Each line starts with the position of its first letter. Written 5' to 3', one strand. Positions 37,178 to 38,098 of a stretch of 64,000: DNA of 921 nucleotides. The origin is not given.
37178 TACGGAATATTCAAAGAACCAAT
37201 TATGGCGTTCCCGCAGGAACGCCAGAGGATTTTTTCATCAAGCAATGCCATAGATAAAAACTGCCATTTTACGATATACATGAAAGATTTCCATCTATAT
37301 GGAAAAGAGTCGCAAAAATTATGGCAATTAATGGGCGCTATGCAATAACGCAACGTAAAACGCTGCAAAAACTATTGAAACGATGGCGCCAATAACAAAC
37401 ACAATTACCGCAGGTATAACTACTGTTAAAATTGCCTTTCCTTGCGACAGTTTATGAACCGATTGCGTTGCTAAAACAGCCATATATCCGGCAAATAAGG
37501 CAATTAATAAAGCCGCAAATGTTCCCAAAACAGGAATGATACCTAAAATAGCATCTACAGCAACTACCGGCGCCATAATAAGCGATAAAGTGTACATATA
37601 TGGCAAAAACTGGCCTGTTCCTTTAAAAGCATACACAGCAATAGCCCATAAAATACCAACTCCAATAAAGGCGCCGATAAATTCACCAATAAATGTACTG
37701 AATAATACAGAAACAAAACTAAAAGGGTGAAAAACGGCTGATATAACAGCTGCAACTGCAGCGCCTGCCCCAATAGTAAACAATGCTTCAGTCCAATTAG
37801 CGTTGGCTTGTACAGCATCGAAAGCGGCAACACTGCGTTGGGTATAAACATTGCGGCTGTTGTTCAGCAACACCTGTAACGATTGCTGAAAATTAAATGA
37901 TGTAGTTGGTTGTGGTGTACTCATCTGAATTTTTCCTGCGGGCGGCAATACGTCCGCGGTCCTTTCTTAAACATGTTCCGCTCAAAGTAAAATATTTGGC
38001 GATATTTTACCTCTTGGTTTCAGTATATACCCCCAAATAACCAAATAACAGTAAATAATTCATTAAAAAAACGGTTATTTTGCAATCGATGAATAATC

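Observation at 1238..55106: Mosaic family of hairpin-rich interspersed repeats occupies at least nine intergenic regions, with no transposase in sight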

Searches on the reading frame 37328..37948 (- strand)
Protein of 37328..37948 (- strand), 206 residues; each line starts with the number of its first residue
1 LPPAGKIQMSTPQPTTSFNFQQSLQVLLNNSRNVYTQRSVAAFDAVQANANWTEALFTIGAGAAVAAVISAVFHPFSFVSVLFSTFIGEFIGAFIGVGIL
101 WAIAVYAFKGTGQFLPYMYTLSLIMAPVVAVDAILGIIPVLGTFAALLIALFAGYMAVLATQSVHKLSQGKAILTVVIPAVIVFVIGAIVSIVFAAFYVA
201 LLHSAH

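Call 69: search_protein_families(library=pfam, proteins=[window:37328-37948:-])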
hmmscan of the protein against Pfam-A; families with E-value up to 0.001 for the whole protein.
window:37328-37948:- (206 aa): 1 family
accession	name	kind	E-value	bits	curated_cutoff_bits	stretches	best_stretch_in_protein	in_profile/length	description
PF04893.22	Yip1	-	6e-10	39.7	28.6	1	42-188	10-170/173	Yip1 domain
